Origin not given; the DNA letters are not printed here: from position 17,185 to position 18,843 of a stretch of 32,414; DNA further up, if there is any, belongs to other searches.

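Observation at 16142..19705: CitE-type acyl-CoA lyase, SucD-type CoA-acylating aldehyde dehydrogenase and an oversized creatininase-family hydrolase form one LacI-gated unit inside a sugar locus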

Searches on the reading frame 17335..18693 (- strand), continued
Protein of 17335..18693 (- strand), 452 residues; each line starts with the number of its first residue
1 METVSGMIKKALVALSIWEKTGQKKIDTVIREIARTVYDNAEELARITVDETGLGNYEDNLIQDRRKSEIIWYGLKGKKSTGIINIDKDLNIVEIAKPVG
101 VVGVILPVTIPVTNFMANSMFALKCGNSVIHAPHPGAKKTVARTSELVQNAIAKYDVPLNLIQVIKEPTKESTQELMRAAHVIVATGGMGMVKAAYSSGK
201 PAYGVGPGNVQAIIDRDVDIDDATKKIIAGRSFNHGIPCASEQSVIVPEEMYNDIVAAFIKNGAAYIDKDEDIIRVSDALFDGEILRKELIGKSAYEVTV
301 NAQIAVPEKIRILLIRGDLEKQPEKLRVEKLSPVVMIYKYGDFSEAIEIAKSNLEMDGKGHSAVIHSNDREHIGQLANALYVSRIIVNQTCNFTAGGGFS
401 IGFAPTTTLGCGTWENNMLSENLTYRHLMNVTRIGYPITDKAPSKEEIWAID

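Call 58: search_protein_families(library=ncbifam, proteins=[L119:9402-10268:+, L119:6690-7922:+, L119:13793-15214:+, L119:15218-17137:+, L119:5842-6576:+, L119:10274-11248:-, L119:12773-13570:+, L119:1089-1940:+], max_evalue=1e-10)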
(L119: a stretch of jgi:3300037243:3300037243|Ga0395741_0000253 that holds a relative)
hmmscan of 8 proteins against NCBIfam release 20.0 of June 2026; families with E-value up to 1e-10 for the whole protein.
L119:9402-10268:+ (288 aa): 3 families
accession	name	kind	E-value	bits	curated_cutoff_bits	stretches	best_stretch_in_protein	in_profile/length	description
NF038242.1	RipC_Ccl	equivalog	4.1e-54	183.9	375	1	9-280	1-268/268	itaconate degradation C-C-lyase RipC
TIGR01588.1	citE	equivalog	1.3e-52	178.7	443.4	1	10-279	4-282/288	citrate (pro-3S)-lyase subunit beta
NF041626.1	malyCoAlyase_Halo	equivalog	2.1e-12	46.7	500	1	32-275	35-308/340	L-malyl-CoA/beta-methylmalyl-CoA lyase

L119:6690-7922:+ (410 aa): 11 families
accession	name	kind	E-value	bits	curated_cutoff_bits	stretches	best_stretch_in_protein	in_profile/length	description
TIGR01349.1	PDHac_trf_mito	equivalog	3.9e-84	283.3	445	2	191-404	213-431/437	pyruvate dehydrogenase complex dihydrolipoamide acetyltransferase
NF008814.0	PRK11854.1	equivalog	7.8e-67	226.1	722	2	187-405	407-632/637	pyruvate dehydrogenase complex dihydrolipoyllysine-residue acetyltransferase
NF004309.0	PRK05704.1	equivalog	4.5e-65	220.6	449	1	4-404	4-400/408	2-oxoglutarate dehydrogenase complex dihydrolipoyllysine-residue succinyltransferase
TIGR01347.1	sucB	equivalog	3.2e-63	214.3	378.65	1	5-405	3-397/404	dihydrolipoyllysine-residue succinyltransferase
TIGR01348.1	PDHac_trf_long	equivalog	5.5e-56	190.3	552.1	2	189-402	359-579/587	dihydrolipoyllysine-residue acetyltransferase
TIGR02927.1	SucB_Actino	equivalog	1.1e-52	179.6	423.45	2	187-405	342-571/579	2-oxoglutarate dehydrogenase, E2 component, dihydrolipoamide succinyltransferase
NF011416.0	PRK14843.1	equivalog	1.8e-40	138.9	429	1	195-404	126-341/347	dihydrolipoamide acetyltransferase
NF008815.0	PRK11857.1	equivalog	1.1e-33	117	378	1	188-399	79-296/308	dihydrolipoamide acetyltransferase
NF011457.0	PRK14875.1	equivalog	2.6e-20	72.7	307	1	3-89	4-89/372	acetoin dehydrogenase dihydrolipoyllysine-residue acetyltransferase subunit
NF008907.0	PRK12270.1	equivalog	4.1e-17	61.3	878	1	194-399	139-358/1241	multifunctional oxoglutarate decarboxylase/oxoglutarate dehydrogenase thiamine pyrophosphate-binding subunit/dihydrolipoyllysine-residue suc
NF008854.0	PRK11892.1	equivalog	2.5e-16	59.4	454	1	1-99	1-100/464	pyruvate dehydrogenase complex E1 component subunit beta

L119:13793-15214:+ (473 aa): 43 families (the best 25 are shown)
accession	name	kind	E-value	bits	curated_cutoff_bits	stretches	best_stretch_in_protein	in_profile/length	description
NF040648.1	lactal_redase_Meth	equivalog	3e-142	474.9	650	1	3-469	1-463/463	lactaldehyde dehydrogenase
TIGR01780.1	SSADH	subfamily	1.1e-112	377.2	646.35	1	21-464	4-448/448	succinate-semialdehyde dehydrogenase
NF040869.1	G3PDH_Arch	equivalog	4.1e-109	365.5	780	1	2-468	21-491/502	NADP-dependent glyceraldehyde-3-phosphate dehydrogenase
NF010000.0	PRK13473.1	subfamily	4.2e-109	365.3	615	1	2-468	4-472/475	aminobutyraldehyde dehydrogenase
NF047626.1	SulfactDhSafD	equivalog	8.9e-107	357.9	700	1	17-467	4-453/454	sulfoacetaldehyde dehydrogenase SafD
TIGR03250.1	PhnAcAld_DH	equivalog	3.1e-106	355.8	635.65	1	10-466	13-468/472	phosphonoacetaldehyde dehydrogenase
NF006916.0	PRK09407.1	equivalog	1.9e-104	350.1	521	1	12-467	32-491/526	succinic semialdehyde dehydrogenase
NF042993.1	AlphKGSA_gudD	equivalog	2.7e-103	346.3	770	1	3-467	6-479/481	alpha-ketoglutaric semialdehyde dehydrogenase GucD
TIGR01804.1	BADH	equivalog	1.8e-102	343.3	668.6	1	6-464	3-467/467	betaine-aldehyde dehydrogenase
NF009725.0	PRK13252.1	equivalog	7e-100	334.8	593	1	4-467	10-478/488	betaine-aldehyde dehydrogenase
TIGR02299.1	HpaE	equivalog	1.6e-98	330.4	638.35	1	4-467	4-475/488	5-carboxymethyl-2-hydroxymuconate semialdehyde dehydrogenase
NF045736.1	PaDhStyDRhodo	equivalog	1.7e-98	330.3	800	1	2-467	4-476/479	phenylacetaldehyde dehydrogenase StyD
NF045735.1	PaDhStyDPseudo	equivalog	6e-96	322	850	1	2-468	4-481/483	phenylacetaldehyde dehydrogenase StyD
NF008415.0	PRK11241.1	equivalog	2.7e-95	319.9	828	1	4-466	14-478/482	NADP-dependent succinate-semialdehyde dehydrogenase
NF052305.1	DioxValDhHalo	equivalog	8.2e-95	318.5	750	1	3-447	7-458/483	2,5-dioxovalerate dehydrogenase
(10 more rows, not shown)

L119:15218-17137:+ (639 aa): 49 families (the best 25 are shown)
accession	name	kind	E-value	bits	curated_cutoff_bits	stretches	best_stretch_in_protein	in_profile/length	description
TIGR04377.1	myo_inos_iolD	equivalog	1.3e-249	830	715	1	22-635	1-614/616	3D-(3,5/4)-trihydroxycyclohexane-1,2-dione acylhydrolase (decyclizing)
TIGR00118.1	acolac_lg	equivalog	1.9e-58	198.3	538.35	1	48-597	16-536/557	biosynthetic-type acetolactate synthase large subunit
NF004710.0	PRK06048.1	equivalog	2.2e-58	198.1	976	1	48-597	23-539/561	acetolactate synthase large subunit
NF005860.0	PRK07789.1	equivalog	4.1e-56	190.6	881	1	5-632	16-611/615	acetolactate synthase large subunit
NF004919.0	PRK06276.1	equivalog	1.1e-54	185.8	866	1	51-602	19-545/582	acetolactate synthase large subunit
NF006052.0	PRK08199.1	subfamily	1.4e-53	182.1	539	1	83-602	56-544/559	thiamine pyrophosphate protein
NF006187.0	PRK08322.1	equivalog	5.8e-53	180.1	509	1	49-593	18-526/548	acetolactate synthase large subunit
NF006524.0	PRK08978.1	equivalog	2.1e-51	174.9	738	1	48-620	16-543/548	acetolactate synthase 2 catalytic subunit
NF005039.0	PRK06456.1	equivalog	1.8e-47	162.1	868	1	47-598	16-547/572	acetolactate synthase large subunit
NF006016.1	PRK08155.1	equivalog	2.3e-47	161.7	870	1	23-598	3-535/554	acetolactate synthase large subunit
NF005712.0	PRK07524.1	subfamily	1.9e-46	158.6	500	1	72-597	39-531/536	5-guanidino-2-oxopentanoate decarboxylase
NF006319.0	PRK08527.1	equivalog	1.3e-45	155.9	905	1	81-598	50-541/565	acetolactate synthase large subunit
NF005584.0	PRK07282.1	equivalog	3.1e-45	154.8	970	1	50-526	27-484/566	acetolactate synthase large subunit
NF005651.0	PRK07418.1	subfamily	6.7e-45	153.4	942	1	71-597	58-561/617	acetolactate synthase large subunit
NF005228.0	PRK06725.1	equivalog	1.2e-42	145.9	991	1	48-594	31-544/571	acetolactate synthase large subunit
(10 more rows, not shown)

L119:5842-6576:+ (244 aa): 196 families (the best 25 are shown)
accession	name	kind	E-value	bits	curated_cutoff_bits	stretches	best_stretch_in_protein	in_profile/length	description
TIGR02415.1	23BDH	subfamily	1.4e-75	254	304.35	1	1-242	12-252/254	acetoin reductase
NF005472.0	PRK07067.1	equivalog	8.6e-73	245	338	1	1-242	18-255/257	L-iditol 2-dehydrogenase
NF006394.0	PRK08643.1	equivalog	1.5e-66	224.4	381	1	1-243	15-256/257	(S)-acetoin forming diacetyl reductase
NF005559.1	PRK07231.1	subfamily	7.3e-60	202.5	215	1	1-242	16-248/249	glucose 1-dehydrogenase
NF004198.0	PRK05653.1-3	equivalog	1.4e-54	185.2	296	1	1-243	19-248/248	3-oxoacyl-ACP reductase FabG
TIGR01830.1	3oxo_ACP_reduc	equivalog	4.2e-54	183.8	297.75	1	1-242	10-239/239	3-oxoacyl-[acyl-carrier-protein] reductase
NF009093.0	PRK12429.1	subfamily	3.5e-53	180.5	258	1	2-242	18-257/259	3-hydroxybutyrate dehydrogenase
NF004818.0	PRK06172.1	equivalog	5.6e-53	179.9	336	1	1-242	19-251/253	SDR family oxidoreductase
NF009466.0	PRK12826.1-2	subfamily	6e-52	176.6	222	1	1-242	15-245/248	3-oxoacyl-ACP reductase FabG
NF009384.0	PRK12743.1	equivalog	6e-52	176.4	264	1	1-243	18-249/258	SDR family oxidoreductase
NF004791.0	PRK06138.1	equivalog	9.2e-52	175.8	312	1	1-242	17-250/252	SDR family oxidoreductase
NF005853.0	PRK07774.1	equivalog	3.4e-51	174.1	303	1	2-242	19-247/250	SDR family oxidoreductase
NF009468.0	PRK12826.1-4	equivalog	4.6e-51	174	318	1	1-243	19-249/256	SDR family oxidoreductase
TIGR03971.1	SDR_subfam_1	subfamily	6.5e-50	169.9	300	1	10-242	24-269/271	mycofactocin-coupled SDR family oxidoreductase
TIGR01963.1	PHB_DH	subfamily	5.3e-49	166.8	307.05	1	2-242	14-253/255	3-hydroxybutyrate dehydrogenase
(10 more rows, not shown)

L119:10274-11248:- (324 aa): 5 families
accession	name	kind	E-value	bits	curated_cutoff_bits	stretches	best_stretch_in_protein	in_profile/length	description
TIGR04180.1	EDH_00030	hypoth_equivalog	4.7e-18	65.3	475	1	3-170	1-175/297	NAD-dependent 4,6-dehydratase LegB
TIGR03466.1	HpnA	hypoth_equivalog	9e-17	60.9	367.65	1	1-163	1-163/327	hopanoid-associated sugar epimerase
TIGR01179.1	galE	equivalog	2.3e-15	56.3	262.3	1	3-171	2-177/332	UDP-glucose 4-epimerase GalE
NF041293.1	G6PDh_Azf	equivalog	2e-14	53.6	400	1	3-169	5-181/252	NAD-dependent glucose-6-phosphate dehydrogenase Azf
NF042422.1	oxyalk_red_OleD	equivalog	3.1e-13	49.8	580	1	1-111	1-113/329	2-alkyl-3-oxoalkanoate reductase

L119:12773-13570:+ (265 aa): 201 families (the best 25 are shown)
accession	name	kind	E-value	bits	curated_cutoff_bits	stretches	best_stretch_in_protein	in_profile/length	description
NF009466.0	PRK12826.1-2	subfamily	5e-60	203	222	1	14-264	3-246/248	3-oxoacyl-ACP reductase FabG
NF005559.1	PRK07231.1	subfamily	4.1e-57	193.5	215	1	12-263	2-248/249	glucose 1-dehydrogenase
TIGR01963.1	PHB_DH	subfamily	3.3e-56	190.4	307.05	1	15-264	2-254/255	3-hydroxybutyrate dehydrogenase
NF009093.0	PRK12429.1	subfamily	5.5e-56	189.7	258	1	12-264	3-258/259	3-hydroxybutyrate dehydrogenase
NF005309.0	PRK06841.1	subfamily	2.6e-53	181.1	286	1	12-262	13-252/255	GolD/DthD family dehydrogenase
NF004791.0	PRK06138.1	equivalog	9.1e-53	179.1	312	1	11-263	2-250/252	SDR family oxidoreductase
NF004778.0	PRK06124.1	equivalog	5.6e-52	176.7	303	1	11-263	8-253/256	SDR family oxidoreductase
NF005681.0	PRK07478.1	subfamily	9.5e-52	175.9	267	1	11-263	3-250/254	SDR family oxidoreductase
NF009468.0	PRK12826.1-4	equivalog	3.1e-50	171.3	318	1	11-264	4-249/256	SDR family oxidoreductase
NF052558.1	MBtsdlDhBudC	equivalog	8.1e-50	169.7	270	1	13-263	2-242/250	meso-2,3-butanediol dehydrogenase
NF006070.0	PRK08213.1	subfamily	8.4e-50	169.7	279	1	11-263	9-257/259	gluconate 5-dehydrogenase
TIGR01832.1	kduD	equivalog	2.8e-49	167.9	338.85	1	12-262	3-245/248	2-dehydro-3-deoxy-D-gluconate 5-dehydrogenase KduD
NF005469.0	PRK07063.1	equivalog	4.2e-49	167.4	306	1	11-262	4-254/260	SDR family oxidoreductase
NF004198.0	PRK05653.1-3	equivalog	4.3e-49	167.2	296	1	12-264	5-248/248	3-oxoacyl-ACP reductase FabG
TIGR03971.1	SDR_subfam_1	subfamily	1.9e-48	165.2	300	1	12-264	1-270/271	mycofactocin-coupled SDR family oxidoreductase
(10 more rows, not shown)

L119:1089-1940:+ (283 aa): 1 family
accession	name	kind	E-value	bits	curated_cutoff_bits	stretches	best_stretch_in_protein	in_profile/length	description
TIGR01762.1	chlorin-enz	subfamily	1.3e-21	77.2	226.3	1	9-155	3-159/288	chlorinating enzyme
